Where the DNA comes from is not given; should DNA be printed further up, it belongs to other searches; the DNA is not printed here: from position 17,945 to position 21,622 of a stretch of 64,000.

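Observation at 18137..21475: Surface protein threading three CxxCH...MP mono-haem-like modules through a stalk of nine Big_2 Ig domains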

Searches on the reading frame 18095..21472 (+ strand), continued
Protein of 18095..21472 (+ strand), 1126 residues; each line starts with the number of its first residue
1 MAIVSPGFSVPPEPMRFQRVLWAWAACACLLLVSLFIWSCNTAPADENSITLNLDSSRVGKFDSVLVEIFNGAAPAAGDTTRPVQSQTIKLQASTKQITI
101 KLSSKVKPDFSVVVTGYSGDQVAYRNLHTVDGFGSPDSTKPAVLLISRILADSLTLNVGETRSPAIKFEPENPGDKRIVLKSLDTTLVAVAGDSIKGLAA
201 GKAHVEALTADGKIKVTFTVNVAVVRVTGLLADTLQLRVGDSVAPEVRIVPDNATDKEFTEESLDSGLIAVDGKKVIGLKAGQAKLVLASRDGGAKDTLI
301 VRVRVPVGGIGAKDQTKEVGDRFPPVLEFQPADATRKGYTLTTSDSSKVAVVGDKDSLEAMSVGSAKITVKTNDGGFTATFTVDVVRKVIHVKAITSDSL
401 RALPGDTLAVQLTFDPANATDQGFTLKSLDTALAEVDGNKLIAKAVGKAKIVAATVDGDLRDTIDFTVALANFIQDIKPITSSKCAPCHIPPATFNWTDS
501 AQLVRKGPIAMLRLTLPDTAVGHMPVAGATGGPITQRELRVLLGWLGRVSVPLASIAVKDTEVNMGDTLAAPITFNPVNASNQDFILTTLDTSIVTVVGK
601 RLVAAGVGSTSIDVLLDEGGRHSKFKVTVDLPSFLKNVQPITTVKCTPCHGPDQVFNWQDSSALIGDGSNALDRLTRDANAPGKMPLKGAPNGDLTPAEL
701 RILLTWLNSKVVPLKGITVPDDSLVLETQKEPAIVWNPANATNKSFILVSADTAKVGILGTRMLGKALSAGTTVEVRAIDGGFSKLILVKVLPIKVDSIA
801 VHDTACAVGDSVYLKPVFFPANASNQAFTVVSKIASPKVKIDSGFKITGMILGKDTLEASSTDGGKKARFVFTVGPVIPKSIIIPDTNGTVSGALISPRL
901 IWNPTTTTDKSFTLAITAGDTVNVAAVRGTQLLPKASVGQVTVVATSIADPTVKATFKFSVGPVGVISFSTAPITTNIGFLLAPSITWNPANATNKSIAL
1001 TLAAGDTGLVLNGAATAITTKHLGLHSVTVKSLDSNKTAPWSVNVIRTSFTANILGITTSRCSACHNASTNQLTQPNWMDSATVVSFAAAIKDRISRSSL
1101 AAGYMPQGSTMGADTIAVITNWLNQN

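Call 7: find_homologous_proteins(query=window:18095-21472:+)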
Query window:18095-21472:+ (1126 aa): 239 proteins with E <= 0.001 among 8000 candidates; the best 120 are listed.
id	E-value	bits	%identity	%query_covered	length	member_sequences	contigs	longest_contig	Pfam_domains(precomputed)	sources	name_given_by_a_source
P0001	0.0e+0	2252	91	100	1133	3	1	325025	PF02368.25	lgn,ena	-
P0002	0.0e+0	1951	80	98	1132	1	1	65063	PF02368.25,PF13442.12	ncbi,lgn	-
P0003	0.0e+0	1644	67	98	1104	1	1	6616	PF02368.25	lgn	-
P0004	0.0e+0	1381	59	98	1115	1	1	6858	PF21461.4,PF02368.25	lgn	-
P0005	0.0e+0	1369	59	99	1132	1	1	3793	PF02368.25,PF13442.12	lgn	-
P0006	0.0e+0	1328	57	98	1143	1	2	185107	PF21461.4,PF02368.25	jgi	jgi:uncharacterized protein YjdB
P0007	0.0e+0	1300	56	98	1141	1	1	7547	PF02368.25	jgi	jgi:uncharacterized protein YjdB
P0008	0.0e+0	1291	57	97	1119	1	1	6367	PF02368.25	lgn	-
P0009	0.0e+0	1290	57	97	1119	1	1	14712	PF02368.25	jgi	jgi:uncharacterized protein YjdB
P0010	0.0e+0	1288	57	97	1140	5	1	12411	PF21461.4,PF02368.25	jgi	jgi:uncharacterized protein YjdB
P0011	0.0e+0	1266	56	97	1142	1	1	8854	PF02368.25,PF13442.12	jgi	jgi:uncharacterized protein YjdB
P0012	0.0e+0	1190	54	99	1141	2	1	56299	PF21461.4,PF02368.25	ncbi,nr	ncbi:MAG: hypothetical protein JWO30_1177 [Fibrobacteres bacterium]|nr:hypothetical protein [Fibroba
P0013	0.0e+0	1186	53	100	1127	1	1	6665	PF02368.25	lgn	-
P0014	0.0e+0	1140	52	97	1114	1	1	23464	PF02368.25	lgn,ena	-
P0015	0.0e+0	1125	53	96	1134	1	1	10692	PF02368.25,PF13442.12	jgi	jgi:uncharacterized protein YjdB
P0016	0.0e+0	1120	51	98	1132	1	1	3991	PF02368.25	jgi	jgi:uncharacterized protein YjdB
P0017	0.0e+0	1113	50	99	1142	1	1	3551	PF21461.4,PF02368.25,PF13442.12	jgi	jgi:uncharacterized protein YjdB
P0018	0.0e+0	1111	51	98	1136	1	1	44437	PF21461.4,PF02368.25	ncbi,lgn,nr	ncbi:MAG: Ig domain protein group 2 domain protein [Fibrobacteres bacterium]|nr:Ig domain protein gr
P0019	0.0e+0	1103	51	97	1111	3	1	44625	PF21461.4,PF02368.25,PF13442.12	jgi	jgi:uncharacterized protein YjdB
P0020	0.0e+0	1098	51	98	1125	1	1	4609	PF02368.25,PF13442.12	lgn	-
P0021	0.0e+0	1084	50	98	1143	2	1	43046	PF02368.25,PF13442.12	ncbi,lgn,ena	-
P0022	0.0e+0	1054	50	98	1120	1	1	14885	PF02368.25,PF13442.12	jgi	jgi:uncharacterized protein YjdB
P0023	0.0e+0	1041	57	78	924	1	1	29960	PF21461.4,PF02368.25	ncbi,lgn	-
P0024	0.0e+0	1040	50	97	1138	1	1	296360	PF14376.12,PF02368.25,PF13442.12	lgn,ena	-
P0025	0.0e+0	1030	50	93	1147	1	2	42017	PF02368.25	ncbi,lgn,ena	-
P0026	2.5e-262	892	42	75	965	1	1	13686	PF21461.4,PF02368.25,PF01161.26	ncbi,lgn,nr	ncbi:MAG TPA: hypothetical protein VJ385_21835 [Fibrobacteria bacterium]|nr:hypothetical protein [Fi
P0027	3.3e-246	838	42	98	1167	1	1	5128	PF21461.4,PF02368.25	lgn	-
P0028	1.8e-239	816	42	95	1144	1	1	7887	PF02368.25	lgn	-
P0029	3.7e-237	808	42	99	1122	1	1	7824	PF02368.25,PF13442.12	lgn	-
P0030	7.8e-214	731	45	50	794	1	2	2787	PF02368.25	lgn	-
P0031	1.5e-210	720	36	66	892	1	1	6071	PF02368.25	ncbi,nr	ncbi:MAG: Ig-like domain-containing protein [Fibrobacterota bacterium]|nr:Ig-like domain-containing 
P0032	4.2e-205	702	43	73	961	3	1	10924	PF02368.25,PF13442.12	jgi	jgi:uncharacterized protein YjdB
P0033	4.0e-196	672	43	73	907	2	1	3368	PF02368.25,PF13442.12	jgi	jgi:uncharacterized protein YjdB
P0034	1.9e-120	422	31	97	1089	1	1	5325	PF02368.25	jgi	jgi:uncharacterized membrane protein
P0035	4.3e-103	364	26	80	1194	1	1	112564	PF21461.4,PF02368.25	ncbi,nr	ncbi:MAG: hypothetical protein JF616_07760 [Fibrobacteres bacterium]|nr:hypothetical protein [Fibrob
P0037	3.0e-90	322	25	77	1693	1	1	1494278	PF26182.1,PF21461.4,PF22359.3,PF02368.25,PF23486.2,PF26918.1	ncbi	-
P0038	2.0e-89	319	25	80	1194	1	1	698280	PF21461.4,PF02368.25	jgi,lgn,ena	-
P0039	2.7e-84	302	26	67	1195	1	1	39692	PF21461.4,PF02368.25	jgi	jgi:uncharacterized protein YjdB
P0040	1.8e-83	299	26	64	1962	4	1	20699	PF21764.4,PF26182.1,PF21461.4,PF22359.3,PF02368.25,PF26918.1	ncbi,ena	-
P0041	9.7e-78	280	27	73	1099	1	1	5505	PF21461.4,PF02368.25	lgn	-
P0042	8.9e-76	274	25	75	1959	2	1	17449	PF26182.1,PF22359.3,PF02368.25,PF26918.1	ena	-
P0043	1.3e-73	267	27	72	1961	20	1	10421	PF26182.1,PF21461.4,PF22359.3,PF02368.25,PF06832.19,PF26918.1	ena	-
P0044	4.3e-72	262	28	71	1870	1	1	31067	PF21764.4,PF26182.1,PF22359.3,PF02368.25,PF23486.2,PF26918.1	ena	-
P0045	7.7e-72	261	26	77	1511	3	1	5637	PF21764.4,PF07679.23,PF26182.1,PF16820.12,PF13927.13,PF21461.4,PF22359.3,PF02368.25,PF06832.19,PF26918.1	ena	-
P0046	5.1e-71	258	24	78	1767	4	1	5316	PF21764.4,PF26182.1,PF22359.3,PF02368.25,PF26918.1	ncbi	-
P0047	2.2e-70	256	25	80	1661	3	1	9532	PF21764.4,PF26182.1,PF02494.23,PF22359.3,PF02368.25,PF26918.1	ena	-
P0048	6.4e-68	248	29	44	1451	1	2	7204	PF21764.4,PF26182.1,PF22359.3,PF02368.25,PF20578.5,PF26918.1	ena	-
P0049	1.1e-67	247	28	32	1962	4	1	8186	PF21764.4,PF26182.1,PF21461.4,PF22359.3,PF02368.25,PF26918.1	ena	-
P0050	1.3e-67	247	29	29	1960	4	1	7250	PF21764.4,PF26182.1,PF21461.4,PF22359.3,PF02368.25,PF26918.1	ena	-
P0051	1.7e-67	246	26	61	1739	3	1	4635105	PF26182.1,PF02368.25,PF26918.1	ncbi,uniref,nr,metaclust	ncbi:beta strand repeat-containing protein [Cellulophaga baltica]|uniref:beta strand repeat-containi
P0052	3.6e-65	239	30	28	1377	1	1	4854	PF21764.4,PF26182.1,PF21461.4,PF25354.2,PF22359.3,PF02368.25,PF20578.5,PF26918.1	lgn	-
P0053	1.1e-55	207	30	43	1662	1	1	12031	PF21764.4,PF26182.1,PF21461.4,PF22359.3,PF02368.25,PF26918.1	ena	-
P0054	1.4e-55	207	24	64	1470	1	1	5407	PF21764.4,PF13229.13,PF26182.1,PF21461.4,PF18962.8,PF13629.13,PF22359.3,PF02368.25,PF06832.19,PF26918.1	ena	-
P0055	7.2e-55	205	33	27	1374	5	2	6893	PF21764.4,PF26182.1,PF21461.4,PF25354.2,PF22359.3,PF02368.25,PF20578.5,PF17790.8,PF26918.1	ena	-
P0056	1.1e-54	204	26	46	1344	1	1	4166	PF26182.1,PF00415.25,PF25354.2,PF13540.13,PF22359.3,PF02368.25,PF22963.4,PF26918.1,PF25390.2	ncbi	ncbi:MAG: Ig-like domain-containing protein, partial [Bacteroidales bacterium]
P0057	7.7e-54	201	28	43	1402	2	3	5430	PF21764.4,PF26182.1,PF21461.4,PF25354.2,PF22359.3,PF02368.25,PF20578.5,PF26918.1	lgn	-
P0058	9.6e-53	198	24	72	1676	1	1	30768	PF21764.4,PF26182.1,PF01640.24,PF13734.12,PF21461.4,PF22359.3,PF02368.25,PF26918.1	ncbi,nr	ncbi:Ig-like domain-containing protein [Parabacteroides sp. OttesenSCG-928-N08]|nr:Ig-like domain-co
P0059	1.2e-51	194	36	27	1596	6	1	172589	PF13629.13,PF00047.32,PF22359.3,PF02368.25,PF20578.5,PF06832.19,PF26918.1,PF21764.4,PF07679.23,PF26182.1,PF21461.4,PF26183.2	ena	-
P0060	4.7e-51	192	37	22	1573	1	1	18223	PF21764.4,PF26182.1,PF25354.2,PF07603.18,PF22359.3,PF02368.25,PF20578.5,PF26918.1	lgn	-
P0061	9.1e-51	191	36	27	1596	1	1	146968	PF00047.32,PF22359.3,PF02368.25,PF20578.5,PF06832.19,PF26918.1,PF21764.4,PF07679.23,PF26182.1,PF13927.13,PF21461.4,PF26183.2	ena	-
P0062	3.9e-49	186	24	58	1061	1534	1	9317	PF21764.4,PF26182.1,PF21461.4,PF25354.2,PF22359.3,PF02368.25,PF20578.5,PF06832.19,PF26918.1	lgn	-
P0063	4.4e-49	186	25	65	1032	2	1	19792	PF21764.4,PF26182.1,PF13927.13,PF21461.4,PF22359.3,PF02368.25,PF20578.5,PF26918.1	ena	-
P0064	7.6e-49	185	27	58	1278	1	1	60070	PF07532.18,PF26182.1,PF07963.18,PF21461.4,PF02368.25,PF26918.1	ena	-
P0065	9.2e-48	181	24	73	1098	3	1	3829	PF13306.13,PF25354.2,PF00047.32,PF22359.3,PF02368.25,PF20578.5,PF06832.19,PF26918.1,PF21764.4,PF07679.23,PF26182.1,PF13927.13,PF21461.4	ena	-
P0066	1.5e-47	180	34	29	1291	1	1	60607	PF21764.4,PF07679.23,PF26182.1,PF13927.13,PF21461.4,PF25354.2,PF22359.3,PF02368.25,PF20578.5,PF26918.1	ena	-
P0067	5.2e-47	179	33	27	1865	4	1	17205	PF21764.4,PF26182.1,PF21461.4,PF18962.8,PF22359.3,PF02368.25,PF20578.5,PF16342.11,PF26918.1,PF07554.20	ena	-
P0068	1.4e-46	177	36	27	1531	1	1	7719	PF21764.4,PF07679.23,PF26182.1,PF21461.4,PF00047.32,PF22359.3,PF02368.25,PF26183.2,PF06832.19,PF26918.1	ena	-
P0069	1.7e-44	170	30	38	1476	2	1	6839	PF22359.3,PF02368.25,PF20578.5,PF26918.1,PF21764.4,PF07714.24,PF00069.32,PF09479.17,PF26182.1,PF21461.4,PF03109.23,PF03793.25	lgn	-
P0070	2.5e-43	167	27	43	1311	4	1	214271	PF21764.4,PF19190.7,PF26182.1,PF21461.4,PF13004.14,PF22359.3,PF02368.25,PF20578.5,PF26918.1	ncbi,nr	ncbi:MAG: Ig-like domain-containing protein [Bacteroidales bacterium]|nr:Ig-like domain-containing p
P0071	2.6e-43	166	35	28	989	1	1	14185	PF21764.4,PF26182.1,PF25354.2,PF18998.7,PF22359.3,PF02368.25,PF26918.1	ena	-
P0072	4.4e-43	166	25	63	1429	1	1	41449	PF21764.4,PF26182.1,PF09992.15,PF21461.4,PF25354.2,PF22359.3,PF02368.25,PF23486.2,PF26918.1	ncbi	-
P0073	1.7e-42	164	24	80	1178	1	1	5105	PF21764.4,PF26182.1,PF21461.4,PF22359.3,PF02368.25,PF26918.1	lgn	-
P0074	4.6e-42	162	30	31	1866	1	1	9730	PF21764.4,PF07679.23,PF26182.1,PF25354.2,PF18998.7,PF22359.3,PF00395.26,PF18889.7,PF02368.25,PF20578.5,PF26918.1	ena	-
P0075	3.2e-40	156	24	64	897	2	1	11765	PF21764.4,PF26182.1,PF13927.13,PF21461.4,PF22359.3,PF02368.25,PF20578.5,PF06832.19,PF26918.1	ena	-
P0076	4.0e-40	156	29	29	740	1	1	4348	PF21764.4,PF26182.1,PF13927.13,PF21461.4,PF22359.3,PF02368.25,PF20578.5,PF26918.1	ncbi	ncbi:MAG: Ig-like domain-containing protein, partial [Acutalibacteraceae bacterium]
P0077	1.3e-39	154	23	73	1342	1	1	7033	PF21764.4,PF26182.1,PF07686.24,PF13927.13,PF21461.4,PF25354.2,PF13004.14,PF22359.3,PF02368.25,PF26918.1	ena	-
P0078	1.3e-39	154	30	28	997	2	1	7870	PF21764.4,PF26182.1,PF13927.13,PF21461.4,PF22359.3,PF02368.25,PF20578.5,PF26918.1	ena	-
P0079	4.7e-39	152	30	28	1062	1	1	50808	PF07532.18,PF26182.1,PF02368.25,PF26183.2,PF26918.1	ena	-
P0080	2.6e-38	150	25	75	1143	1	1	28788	PF21764.4,PF26182.1,PF13927.13,PF21461.4,PF22359.3,PF02368.25,PF20578.5,PF26918.1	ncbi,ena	-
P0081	2.1e-37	147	32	29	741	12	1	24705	PF21764.4,PF26182.1,PF21461.4,PF22359.3,PF02368.25,PF20578.5,PF06832.19,PF26918.1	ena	-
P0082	3.1e-37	146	25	63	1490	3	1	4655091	PF07495.20,PF26182.1,PF22352.3,PF02368.25,PF26918.1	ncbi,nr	ncbi:Ig-like domain-containing protein [Cellulophaga baltica 4]|nr:Ig-like domain-containing protein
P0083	4.2e-37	146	32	27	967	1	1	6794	PF09479.17,PF26182.1,PF21461.4,PF22359.3,PF02368.25,PF26918.1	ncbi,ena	-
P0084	9.1e-37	145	35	26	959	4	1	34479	PF21764.4,PF26182.1,PF21461.4,PF22359.3,PF02368.25,PF06832.19,PF26918.1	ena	-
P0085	1.1e-36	144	30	32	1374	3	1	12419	PF21764.4,PF13306.13,PF26182.1,PF13927.13,PF21461.4,PF12799.14,PF22359.3,PF02368.25,PF20578.5,PF26918.1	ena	-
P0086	1.9e-36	144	31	35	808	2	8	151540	PF03382.21,PF26182.1,PF18885.7,PF25354.2,PF22359.3,PF02368.25,PF26918.1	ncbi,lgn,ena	-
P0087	2.5e-36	143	33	29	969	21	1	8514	PF21764.4,PF26182.1,PF21461.4,PF22359.3,PF02368.25,PF20578.5,PF06832.19,PF26918.1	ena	-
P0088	1.9e-35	140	28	44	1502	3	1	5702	PF21764.4,PF26182.1,PF21461.4,PF22359.3,PF02368.25,PF26918.1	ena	-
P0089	1.9e-34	137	27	42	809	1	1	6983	PF07686.24,PF25354.2,PF16640.12,PF00047.32,PF22359.3,PF02368.25,PF20578.5,PF26918.1,PF21764.4,PF26182.1,PF13927.13,PF21461.4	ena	-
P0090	2.0e-34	137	35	27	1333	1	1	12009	PF21764.4,PF26182.1,PF21461.4,PF22359.3,PF02368.25,PF26918.1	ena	-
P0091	2.4e-34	137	29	29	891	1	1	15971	PF21764.4,PF26182.1,PF21461.4,PF18962.8,PF22359.3,PF02368.25,PF26918.1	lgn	-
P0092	5.4e-34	136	31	27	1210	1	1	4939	PF21764.4,PF26182.1,PF21461.4,PF25354.2,PF22359.3,PF02368.25,PF20578.5,PF26918.1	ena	-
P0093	9.9e-34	135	33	29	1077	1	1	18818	PF21764.4,PF26182.1,PF21461.4,PF22359.3,PF02368.25,PF26918.1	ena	-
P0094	3.9e-33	133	32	28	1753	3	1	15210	PF21764.4,PF07679.23,PF13306.13,PF26182.1,PF13927.13,PF21461.4,PF22359.3,PF00395.26,PF02368.25,PF13855.13,PF26918.1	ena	-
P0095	1.7e-32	131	30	30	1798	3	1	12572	PF13306.13,PF26182.1,PF13927.13,PF22359.3,PF02368.25,PF20578.5,PF26918.1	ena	-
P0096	6.0e-31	125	31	29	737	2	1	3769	PF22359.3,PF02368.25,PF20578.5,PF26918.1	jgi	jgi:uncharacterized protein YjdB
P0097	6.4e-31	125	26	42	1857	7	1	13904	PF21764.4,PF13306.13,PF26182.1,PF21461.4,PF18962.8,PF22359.3,PF02368.25,PF13855.13,PF26918.1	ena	-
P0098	2.3e-30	124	27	27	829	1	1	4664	PF21764.4,PF26182.1,PF21461.4,PF22359.3,PF02368.25,PF20578.5,PF26918.1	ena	-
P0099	2.4e-30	123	31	28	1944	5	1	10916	PF13287.13,PF22359.3,PF02368.25,PF20578.5,PF26918.1,PF21764.4,PF26182.1,PF07523.19,PF21461.4,PF13953.13,PF13290.14,PF26015.1,PF07581.18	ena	-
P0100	2.6e-30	123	35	28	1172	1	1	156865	PF21764.4,PF26182.1,PF21461.4,PF22359.3,PF02368.25,PF26918.1,PF03415.20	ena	-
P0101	2.8e-30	123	32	29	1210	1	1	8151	PF13306.13,PF13734.12,PF22359.3,PF02368.25,PF06832.19,PF26918.1,PF07679.23,PF26182.1,PF01640.24,PF13927.13,PF18962.8,PF13529.14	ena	-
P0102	1.2e-29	121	30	29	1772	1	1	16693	PF13306.13,PF26182.1,PF01640.24,PF19630.6,PF13734.12,PF21461.4,PF22359.3,PF02368.25,PF20578.5,PF26918.1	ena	-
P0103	3.3e-29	120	29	28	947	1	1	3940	PF21764.4,PF13306.13,PF26182.1,PF21461.4,PF22359.3,PF02368.25,PF20578.5,PF26918.1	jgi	jgi:uncharacterized protein YjdB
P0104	3.3e-29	120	27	23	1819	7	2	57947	PF21764.4,PF26182.1,PF21461.4,PF07603.18,PF22359.3,PF02368.25,PF26918.1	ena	-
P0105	7.8e-29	118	28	27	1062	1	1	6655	PF21764.4,PF26182.1,PF21461.4,PF22359.3,PF02368.25,PF26918.1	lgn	-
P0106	9.2e-29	118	25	42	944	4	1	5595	PF21764.4,PF26182.1,PF21461.4,PF22359.3,PF02368.25,PF27334.1,PF20578.5,PF26918.1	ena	-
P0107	2.6e-28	117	23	65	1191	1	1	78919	PF21764.4,PF26182.1,PF22359.3,PF00395.26,PF02368.25,PF26918.1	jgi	-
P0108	5.3e-28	116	30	24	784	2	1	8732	PF21764.4,PF26182.1,PF21461.4,PF25354.2,PF22359.3,PF02368.25,PF20578.5,PF16364.12,PF26918.1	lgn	-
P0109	6.8e-28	115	24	30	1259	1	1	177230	PF21764.4,PF26182.1,PF22359.3,PF02368.25,PF20578.5,PF26918.1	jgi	-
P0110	9.1e-28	115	30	28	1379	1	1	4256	PF21764.4,PF00112.30,PF26182.1,PF21540.4,PF21461.4,PF18560.8,PF22359.3,PF02368.25,PF06832.19,PF26918.1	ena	-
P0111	9.5e-28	115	28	29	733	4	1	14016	PF21764.4,PF19190.7,PF07679.23,PF26182.1,PF13927.13,PF21461.4,PF13004.14,PF22359.3,PF02368.25,PF20578.5,PF26918.1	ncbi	-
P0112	2.8e-27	113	35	27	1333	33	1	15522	PF21764.4,PF07679.23,PF26182.1,PF21461.4,PF22359.3,PF02368.25,PF26918.1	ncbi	-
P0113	1.5e-26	111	26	29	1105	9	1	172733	PF21764.4,PF26182.1,PF22359.3,PF02368.25,PF27334.1,PF26918.1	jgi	-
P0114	1.9e-26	111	33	27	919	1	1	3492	PF21764.4,PF26182.1,PF21461.4,PF12799.14,PF22359.3,PF02368.25,PF20578.5,PF06832.19,PF26918.1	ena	-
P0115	3.5e-26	110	30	26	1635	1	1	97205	PF21764.4,PF26182.1,PF13927.13,PF25354.2,PF13004.14,PF22359.3,PF02368.25,PF26918.1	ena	-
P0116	5.3e-26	109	26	64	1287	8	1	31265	PF26182.1,PF02494.23,PF21461.4,PF22359.3,PF06347.20,PF02368.25,PF26918.1,PF08239.18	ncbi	-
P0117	6.7e-26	109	29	27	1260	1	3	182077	PF21764.4,PF26182.1,PF21461.4,PF22359.3,PF02368.25,PF20578.5,PF26918.1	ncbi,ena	-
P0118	1.2e-25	108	29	28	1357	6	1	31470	PF26182.1,PF21461.4,PF22359.3,PF02368.25,PF20578.5,PF26918.1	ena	-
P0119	1.7e-25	107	31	27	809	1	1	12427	PF21764.4,PF26182.1,PF21461.4,PF12799.14,PF22359.3,PF02368.25,PF26918.1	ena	-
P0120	6.8e-25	105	24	51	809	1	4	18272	PF26182.1,PF21461.4,PF22359.3,PF02368.25,PF20578.5,PF26918.1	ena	-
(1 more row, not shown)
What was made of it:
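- On Class-I c-type cytochrome (monohaem, His/Met): Some orthologues have a precomputed PF13442 hit on record (call 7).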

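Call 16: find_encoding_contigs(protein=window:18095-21472:+, flank=10000, max_places=3)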
Protein window:18095-21472:+ (1126 aa): no gene with exactly this product is on record in the collection.
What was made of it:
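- Tried and rejected: Exact-protein look-up of the window protein: it is not on record (call 16).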
